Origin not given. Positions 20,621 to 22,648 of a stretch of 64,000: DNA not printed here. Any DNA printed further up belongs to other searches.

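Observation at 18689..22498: An ABC-transporter-dependent pathway (Wzm plus Wzt with a C-terminal extension) followed by a GT-methyltransferase fusion, coexisting with a Wzx flippase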

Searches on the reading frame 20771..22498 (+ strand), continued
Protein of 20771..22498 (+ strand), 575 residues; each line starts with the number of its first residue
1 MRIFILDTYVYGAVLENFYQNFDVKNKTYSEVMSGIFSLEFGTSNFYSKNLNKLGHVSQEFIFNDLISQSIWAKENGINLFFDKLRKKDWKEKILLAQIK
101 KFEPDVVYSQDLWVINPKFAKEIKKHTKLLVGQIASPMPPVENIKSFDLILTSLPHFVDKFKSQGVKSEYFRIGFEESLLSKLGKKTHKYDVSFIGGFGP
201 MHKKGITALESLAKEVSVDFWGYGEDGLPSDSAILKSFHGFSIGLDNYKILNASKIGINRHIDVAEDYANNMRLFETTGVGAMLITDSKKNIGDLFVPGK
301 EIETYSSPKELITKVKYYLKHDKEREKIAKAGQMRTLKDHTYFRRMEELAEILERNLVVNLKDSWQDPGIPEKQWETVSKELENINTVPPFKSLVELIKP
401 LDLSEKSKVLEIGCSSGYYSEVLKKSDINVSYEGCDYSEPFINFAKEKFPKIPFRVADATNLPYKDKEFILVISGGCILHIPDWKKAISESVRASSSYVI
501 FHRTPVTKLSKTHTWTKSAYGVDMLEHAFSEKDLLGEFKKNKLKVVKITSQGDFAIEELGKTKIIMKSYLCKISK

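Call 17: find_related_loci(query=A1, collection=genome_contigs, flank=8000)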
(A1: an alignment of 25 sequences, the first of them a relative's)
Query A1 (575 aa) in genome_contigs; peptide patterns used: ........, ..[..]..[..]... (x = any residue, [..] = any of these).
371 stretches matched a pattern; 254 encode a relative of the query (tblastn E <= 1e-3); the best 80 are kept; 80 distinct loci.
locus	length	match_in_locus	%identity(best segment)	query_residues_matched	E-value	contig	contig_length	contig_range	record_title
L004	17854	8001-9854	40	1-547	4e-145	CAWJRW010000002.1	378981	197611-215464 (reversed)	MAG: uncultured Alphaproteobacteria bacterium isolate MFD01561.bin.2.52 genome assembly, contig: contig_19895, whole gen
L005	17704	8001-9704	40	3-547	1e-140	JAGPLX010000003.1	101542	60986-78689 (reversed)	MAG: Syntrophobacteraceae bacterium isolate Gw_SlDig_bin_70 Gw_SlDig_186_length_101542_cov_14.228901, whole genome shotg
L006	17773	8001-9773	40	2-567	4e-139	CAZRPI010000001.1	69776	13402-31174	MAG TPA_asm: uncultured Pelobacter sp. isolate binchicken_co20_398 genome assembly, contig: NODE_1001_length_69776_cov_1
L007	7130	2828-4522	40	3-546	1e-133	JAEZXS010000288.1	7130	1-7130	MAG: Proteobacteria bacterium isolate OH_PFB_21 k127_855231, whole genome shotgun sequence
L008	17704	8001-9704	40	6-547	9e-133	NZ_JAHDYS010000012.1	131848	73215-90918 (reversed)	Pelotalea chapellei strain DSM 13688 NODE_12_length_131848_cov_229.564077, whole genome shotgun sequence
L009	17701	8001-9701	39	3-546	6e-132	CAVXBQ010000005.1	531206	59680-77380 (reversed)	MAG: uncultured delta proteobacterium isolate MFD01299.bin.2.165 genome assembly, contig: contig_22458, whole genome sho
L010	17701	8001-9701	39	2-546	2e-131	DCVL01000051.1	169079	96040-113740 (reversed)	MAG TPA_asm: Geobacter sp. UBA2189 UBA2189_contig_3700, whole genome shotgun sequence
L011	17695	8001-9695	39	3-546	4e-131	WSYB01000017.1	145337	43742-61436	MAG: Geobacteraceae bacterium isolate X3_MetaBAT.27 scaffold_307, whole genome shotgun sequence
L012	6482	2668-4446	37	3-568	6e-131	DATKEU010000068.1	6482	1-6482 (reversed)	MAG TPA_asm: Polyangia bacterium isolate SMAG_U14507 k141_3196704, whole genome shotgun sequence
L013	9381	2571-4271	40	3-546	1e-130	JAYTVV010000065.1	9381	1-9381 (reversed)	MAG: Geobacteraceae bacterium isolate GFS_5743 GFS_5743_64, whole genome shotgun sequence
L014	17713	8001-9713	37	2-547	2e-130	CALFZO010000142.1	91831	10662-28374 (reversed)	MAG TPA_asm: uncultured Anaerolineales bacterium isolate SRR1506987_bin.41_CONCOCT_v1.1_MAG genome assembly, contig: ERZ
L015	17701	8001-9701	38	2-546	2e-130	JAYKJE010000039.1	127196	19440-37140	MAG: bacterium isolate 807899 NODE_55441333, whole genome shotgun sequence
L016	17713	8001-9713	39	4-550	4e-130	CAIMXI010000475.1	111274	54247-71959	MAG: uncultured Geobacteraceae bacterium isolate LJ_bin-4045 genome assembly, contig: bin-4045:475/511, whole genome sho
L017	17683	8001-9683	39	2-539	7e-129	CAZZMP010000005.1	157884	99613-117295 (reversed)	MAG TPA_asm: uncultured Geobacter sp. isolate SRP192927_co3_443 genome assembly, contig: NODE_71_length_157884_cov_35.06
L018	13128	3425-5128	39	2-546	1e-128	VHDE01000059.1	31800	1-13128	MAG: Verrucomicrobia bacterium isolate K_Offshore_80m_m1_157 K_Offshore_80m_m1_157_Ga0194132_10002823, whole genome shot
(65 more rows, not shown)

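Call 31: predict_structure(alignment_id=A1)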
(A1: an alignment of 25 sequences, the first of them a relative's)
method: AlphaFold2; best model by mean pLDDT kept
length: 575 residues; sequences in the alignment: 25
mean_pLDDT: 91.9   pTM: 0.70
mean pLDDT of the five models: 91.9, 91.1, 90.7, 90.0, 89.8
residues with pLDDT >= 90: 446; 70-90: 112; 50-70: 13; < 50: 4
segments of 3 or more residues with pLDDT < 50: 83-86
pLDDT, mean of each block of 10 residues (from residue 1): 90 86 93 93 91 94 91 90 59 93 96 92 95 85 93 91 88 94 93 95 94 98 94 97 92 97 92 94 97 96 98 99 98 97 94 76 81 91 92 95 95 88 93 95 95 95 97 91 93 98 90 84 87 96 97 80 91 92
secondary structure, 60 per line:
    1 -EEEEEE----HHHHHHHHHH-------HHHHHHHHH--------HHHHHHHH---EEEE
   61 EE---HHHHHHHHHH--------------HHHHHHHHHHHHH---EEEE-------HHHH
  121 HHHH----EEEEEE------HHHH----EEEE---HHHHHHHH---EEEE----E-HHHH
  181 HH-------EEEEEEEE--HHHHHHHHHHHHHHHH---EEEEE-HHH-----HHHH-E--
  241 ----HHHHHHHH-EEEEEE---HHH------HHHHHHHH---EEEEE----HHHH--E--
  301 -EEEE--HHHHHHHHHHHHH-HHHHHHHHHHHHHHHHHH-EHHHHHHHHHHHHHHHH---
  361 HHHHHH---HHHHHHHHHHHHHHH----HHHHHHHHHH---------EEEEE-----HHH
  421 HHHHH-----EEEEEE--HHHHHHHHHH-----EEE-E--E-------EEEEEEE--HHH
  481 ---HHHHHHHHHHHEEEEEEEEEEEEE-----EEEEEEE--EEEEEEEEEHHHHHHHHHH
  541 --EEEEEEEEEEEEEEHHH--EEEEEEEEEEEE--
elements in order: E2-7 H12-21 H29-37 H46-53 E57-62 H66-75 H90-102 E106-109 H117-124 E129-134 H141-144 E149-152 H156-163 E167-170 H177-182 E190-197 H200-215 E219-223 H233-236 H245-252 E254-259 H272-279 E283-287 H292-295 E302-305 H308-320 H322-339 H342-357 H361-366 H370-384 H389-398 E408-412 H418-425 E431-436 H439-448 E454-456 E469-475 H484-494 E495-507 E513-519 E522-530 H531-540 E543-556 E562-573
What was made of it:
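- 20771..21841 (+): GT-B glycosyltransferase domain of the fusion (residues 1-357), CgeB-like (Glyco_trans_1_2). AF2 pLDDT is 92 with two Rossmann lobes (call 31).
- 21842..21970 (+): Helical linker and fusion junction (residues 358-400). AF2 places helices at 361-366, 370-384 and 389-398 (call 31).
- On WbdD-type chain terminator: The AF2 model contains only GT-B, linker and MTase (call 31).
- Checked: The glycosyltransferase part is a complete two-lobed GT-B spanning residues 1-357, not just the Pfam-matched C-terminal lobe (AF2, call 31).
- A GT and an MT are held together in one polypeptide (call 31). There is no kinase and no coiled coil, and the protein ends in the MTase beta-sheet (call 31).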

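Call 37: fold_search(model_id=the predicted structure, library=pdb)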
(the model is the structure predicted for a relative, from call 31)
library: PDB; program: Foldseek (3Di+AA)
matches with E <= 10: 1747; with E <= 0.001: 679
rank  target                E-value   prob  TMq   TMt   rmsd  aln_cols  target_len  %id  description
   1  7qsg_A                1.8e-10  1.00  0.40  0.57   7.3       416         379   12  Methylmannose polysaccharide mannosyltransferase from M. hassiacum (released 2023-01-25)
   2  8dvw                  7.6e-10  1.00  0.40  0.59   6.9       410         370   11  Structure of the Campylobacter concisus glycosyltransferase PglA R203Q (released 2024-01-17)
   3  7mi0                  8.0e-10  1.00  0.42  0.59   6.4       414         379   11  Crystal Structure of Glycosyltransferase from Rickettsia africae ESF-5 (released 2021-04-28)
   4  3c48_B                8.9e-10  1.00  0.31  0.41  10.1       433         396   10  Structure of the retaining glycosyltransferase MshA: The first step in mycothiol biosynthesis. Organism: Corynebacteri (released 2008-03-25)
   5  8dqd                  1.1e-09  1.00  0.42  0.60   6.5       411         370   12  Structure of the Campylobacter concisus glycosyltransferase PglA (released 2024-01-17)
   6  4xsu_B                1.1e-09  1.00  0.41  0.60   6.4       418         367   13  Crystal structure of Anabaena Alr3699/HepE in complex with UDP and glucose (released 2016-01-13)
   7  3c4q_A                1.4e-09  1.00  0.42  0.59   7.6       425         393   10  Structure of the retaining glycosyltransferase MshA : The first step in mycothiol biosynthesis. Organism : Corynebacte (released 2008-04-01)
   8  6tvp_A                1.8e-09  1.00  0.42  0.60   5.8       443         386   11  Structure of Mycobacterium smegmatis alpha-maltose-1-phosphate synthase GlgM (released 2020-04-22)
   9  5cm2_Z                1.9e-09  1.00  0.25  0.70   4.5       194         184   18  Structure of Y. lipolytica Trm9-Trm112 complex, a methyltransferase modifying U34 in the anticodon loop of some tRNAs (released 2015-10-21)
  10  6kih_A                1.9e-09  1.00  0.42  0.57   7.5       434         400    9  Sucrose-phosphate synthase (tll1590) from Thermosynechococcus elongatus (released 2020-05-27)
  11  4xsr_B                1.9e-09  1.00  0.41  0.61   7.0       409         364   13  Crystal structure of Anabaena Alr3699/HepE in complex with UDP-glucose (released 2016-01-13)
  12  4xsp_A                3.2e-09  1.00  0.39  0.58   7.4       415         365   14  Crystal structure of Anabaena Alr3699/HepE in complex with UDP (released 2016-01-13)
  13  3c4q_B                3.6e-09  1.00  0.41  0.58   6.8       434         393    9  Structure of the retaining glycosyltransferase MshA : The first step in mycothiol biosynthesis. Organism : Corynebacte (released 2008-04-01)
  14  3mbo_G                3.6e-09  1.00  0.41  0.61   5.8       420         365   10  Crystal Structure of the Glycosyltransferase BaBshA bound with UDP and L-malate (released 2010-09-29)
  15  2jjm_A                3.8e-09  1.00  0.38  0.57   6.4       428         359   12  Crystal Structure of a family GT4 glycosyltransferase from Bacillus anthracis ORF BA1558. (released 2008-08-05)
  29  7qsg_B                1.2e-08  1.00  0.37  0.65   7.6       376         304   13  Methylmannose polysaccharide mannosyltransferase from M. hassiacum (released 2023-01-25)
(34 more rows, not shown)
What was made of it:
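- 20771..21841 (+): Foldseek best matches are GT4-type GT-B enzymes (7qsg, PglA, MshA, HepE) at about 1e-9 to 1e-10 (call 37).
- On Glyco_trans_1_2 (CgeB-like) GT-B glycosyltransferases: AF2 pLDDT is 92, and Foldseek matches GT4-type GT-B enzymes (calls 31, 37).
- The top Foldseek hit of the GT domain is the MMP mannosyltransferase 7qsg (1.8e-10, call 37). The 7qsg score is indistinguishable from dozens of other GT4 enzymes (call 37).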

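Call 38: find_encoding_contigs(protein=P0010, flank=10000, max_places=1)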
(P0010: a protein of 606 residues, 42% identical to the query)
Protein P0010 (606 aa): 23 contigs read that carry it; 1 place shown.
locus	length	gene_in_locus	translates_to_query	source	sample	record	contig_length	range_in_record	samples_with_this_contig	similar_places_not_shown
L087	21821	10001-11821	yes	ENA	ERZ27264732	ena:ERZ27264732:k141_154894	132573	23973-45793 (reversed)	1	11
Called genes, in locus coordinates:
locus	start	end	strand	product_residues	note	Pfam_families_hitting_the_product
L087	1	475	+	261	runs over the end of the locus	PF00460:Flg_bb_rod, PF22692:LlgE_F_G_D1, PF06429:Flg_bbr_C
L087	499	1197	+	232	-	PF02107:FlgH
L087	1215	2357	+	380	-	PF02119:FlgI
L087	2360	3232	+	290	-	PF10135:Rod-binding, PF01832:Glucosaminidase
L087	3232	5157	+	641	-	PF00460:Flg_bb_rod, PF22638:FlgK_D1, PF21158:flgK_1st_1, PF06429:Flg_bbr_C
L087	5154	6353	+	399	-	PF00669:Flagellin_N, PF21158:flgK_1st_1 (weak), PF00700:Flagellin_C (weak)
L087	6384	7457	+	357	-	PF01073:3Beta_HSD, PF01370:Epimerase, PF02719:Polysacc_synt_2, PF04321:RmlD_sub_bind, PF07993:NAD_binding_4 (faint), PF16363:GDP_Man_Dehyd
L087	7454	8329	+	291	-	PF00483:NTP_transferase, PF12804:NTP_transf_3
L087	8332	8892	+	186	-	PF00908:dTDP_sugar_isom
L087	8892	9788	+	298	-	PF01073:3Beta_HSD (faint), PF01370:Epimerase, PF04321:RmlD_sub_bind, PF02719:Polysacc_synt_2 (weak), PF07993:NAD_binding_4, PF16363:GDP_Man_Dehyd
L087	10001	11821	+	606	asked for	PF08242:Methyltransf_12 (faint), PF13524:Glyco_trans_1_2, PF08241:Methyltransf_11, PF13649:Methyltransf_25, PF13847:Methyltransf_31 (weak)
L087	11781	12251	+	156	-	PF05523:FdtA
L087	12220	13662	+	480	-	PF03559:Hexose_dehydrat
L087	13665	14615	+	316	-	PF01408:GFO_IDH_MocA, PF22725:GFO_IDH_MocA_C3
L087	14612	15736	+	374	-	PF01041:DegT_DnrJ_EryC1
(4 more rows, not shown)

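Call 39: find_encoding_contigs(protein=P0076, flank=10000, max_places=1)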
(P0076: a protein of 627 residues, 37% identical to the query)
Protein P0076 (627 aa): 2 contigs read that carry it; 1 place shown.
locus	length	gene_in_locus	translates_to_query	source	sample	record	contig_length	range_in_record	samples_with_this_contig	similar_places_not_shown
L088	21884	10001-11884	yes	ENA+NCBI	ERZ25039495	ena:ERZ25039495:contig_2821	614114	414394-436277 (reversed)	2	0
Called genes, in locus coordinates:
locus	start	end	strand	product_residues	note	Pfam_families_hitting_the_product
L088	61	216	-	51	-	-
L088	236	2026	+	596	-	PF13524:Glyco_trans_1_2, PF00535:Glycos_transf_2 (weak)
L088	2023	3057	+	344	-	PF13692:Glyco_trans_1_4, PF00534:Glycos_transf_1 (weak)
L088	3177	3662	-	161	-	PF13844:Glyco_transf_41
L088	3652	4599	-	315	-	PF00515:TPR_1 (faint), PF07719:TPR_2 (faint), PF13414:TPR_11 (faint), PF13844:Glyco_transf_41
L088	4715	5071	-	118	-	PF13424:TPR_12 (faint), PF00515:TPR_1 (faint), PF07719:TPR_2 (faint), PF13174:TPR_6 (faint), PF13176:TPR_7 (faint), PF13432:TPR_16, PF12895:ANAPC3 (weak), PF24575:TPR_Slam (weak), +5 more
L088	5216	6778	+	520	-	PF13174:TPR_6 (faint), PF13424:TPR_12, PF13414:TPR_11 (weak), PF00515:TPR_1, PF07719:TPR_2, PF13181:TPR_8 (weak), PF13414:TPR_11, PF13844:Glyco_transf_41, +7 more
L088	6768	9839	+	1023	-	PF09587:PGA_cap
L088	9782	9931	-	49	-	-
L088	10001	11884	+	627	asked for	PF13524:Glyco_trans_1_2, PF13489:Methyltransf_23 (weak), PF08241:Methyltransf_11, PF08242:Methyltransf_12 (weak), PF13649:Methyltransf_25, PF13847:Methyltransf_31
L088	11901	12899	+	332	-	PF01073:3Beta_HSD, PF01370:Epimerase, PF02719:Polysacc_synt_2, PF04321:RmlD_sub_bind, PF16363:GDP_Man_Dehyd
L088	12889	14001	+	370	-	PF01041:DegT_DnrJ_EryC1, PF01212:Beta_elim_lyase (weak)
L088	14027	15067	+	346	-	-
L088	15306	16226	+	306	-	PF00669:Flagellin_N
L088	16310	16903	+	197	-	-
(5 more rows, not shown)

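Call 41: find_encoding_contigs(protein=P0061, flank=10000, max_places=1)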
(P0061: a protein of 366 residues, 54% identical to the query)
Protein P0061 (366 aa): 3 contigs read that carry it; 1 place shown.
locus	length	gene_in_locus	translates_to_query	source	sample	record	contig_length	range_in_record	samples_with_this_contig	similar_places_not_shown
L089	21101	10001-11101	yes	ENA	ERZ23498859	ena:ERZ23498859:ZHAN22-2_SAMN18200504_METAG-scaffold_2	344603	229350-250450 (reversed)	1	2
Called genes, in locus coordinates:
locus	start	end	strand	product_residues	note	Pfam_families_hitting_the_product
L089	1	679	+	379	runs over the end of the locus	PF13489:Methyltransf_23, PF08241:Methyltransf_11, PF08242:Methyltransf_12, PF13847:Methyltransf_31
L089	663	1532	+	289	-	-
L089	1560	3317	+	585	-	-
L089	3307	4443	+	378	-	PF09587:PGA_cap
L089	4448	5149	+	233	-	PF05050:Methyltransf_21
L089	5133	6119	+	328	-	-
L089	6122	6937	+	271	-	PF05148:Methyltransf_8 (weak), PF08241:Methyltransf_11, PF13489:Methyltransf_23 (faint), PF13649:Methyltransf_25, PF08242:Methyltransf_12 (faint)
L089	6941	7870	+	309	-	PF13489:Methyltransf_23, PF07021:MetW, PF13649:Methyltransf_25, PF13847:Methyltransf_31, PF08241:Methyltransf_11, PF08242:Methyltransf_12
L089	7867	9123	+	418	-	PF13439:Glyco_transf_4, PF00534:Glycos_transf_1, PF13692:Glyco_trans_1_4, PF13524:Glyco_trans_1_2 (weak), PF20706:GT4-conflict (weak)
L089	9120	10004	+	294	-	PF00535:Glycos_transf_2, PF10111:Glyco_tranf_2_2 (weak)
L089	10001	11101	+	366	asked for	PF13524:Glyco_trans_1_2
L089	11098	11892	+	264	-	PF01209:Ubie_methyltran (weak), PF13489:Methyltransf_23, PF13649:Methyltransf_25, PF13847:Methyltransf_31, PF08241:Methyltransf_11, PF08242:Methyltransf_12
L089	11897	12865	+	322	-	-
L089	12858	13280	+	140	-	PF05523:FdtA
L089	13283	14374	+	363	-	PF00266:Aminotran_5 (weak), PF01041:DegT_DnrJ_EryC1, PF01053:Cys_Met_Meta_PP, PF01212:Beta_elim_lyase (weak)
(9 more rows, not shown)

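Call 42: find_encoding_contigs(protein=P0094, flank=10000, max_places=1)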
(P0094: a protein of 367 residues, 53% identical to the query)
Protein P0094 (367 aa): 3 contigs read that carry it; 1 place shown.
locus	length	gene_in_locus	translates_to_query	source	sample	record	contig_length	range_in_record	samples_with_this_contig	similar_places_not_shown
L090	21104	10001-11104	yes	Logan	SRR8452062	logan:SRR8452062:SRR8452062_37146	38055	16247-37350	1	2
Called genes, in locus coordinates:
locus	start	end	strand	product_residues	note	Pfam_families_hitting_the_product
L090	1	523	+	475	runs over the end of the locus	PF05159:Capsule_synth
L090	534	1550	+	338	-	PF00106:adh_short (weak), PF04321:RmlD_sub_bind (weak), PF05368:NmrA, PF01073:3Beta_HSD, PF01370:Epimerase, PF02719:Polysacc_synt_2, PF13460:NAD_binding_10, PF16363:GDP_Man_Dehyd, +2 more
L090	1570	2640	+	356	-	PF03102:NeuB, PF08666:SAF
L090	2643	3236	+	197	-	PF02698:DUF218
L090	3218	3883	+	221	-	-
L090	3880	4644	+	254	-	PF02348:CTP_transf_3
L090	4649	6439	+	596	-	PF02543:Carbam_trans_N, PF16861:Carbam_trans_C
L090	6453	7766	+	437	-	PF00202:Aminotran_3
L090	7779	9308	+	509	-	-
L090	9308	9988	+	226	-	PF13489:Methyltransf_23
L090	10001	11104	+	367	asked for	PF13524:Glyco_trans_1_2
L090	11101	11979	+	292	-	-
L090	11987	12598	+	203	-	-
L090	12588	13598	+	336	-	-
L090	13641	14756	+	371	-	PF01041:DegT_DnrJ_EryC1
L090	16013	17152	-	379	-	PF13439:Glyco_transf_4 (faint), PF00534:Glycos_transf_1, PF13692:Glyco_trans_1_4, PF13524:Glyco_trans_1_2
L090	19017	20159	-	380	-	PF00534:Glycos_transf_1, PF13692:Glyco_trans_1_4, PF13524:Glyco_trans_1_2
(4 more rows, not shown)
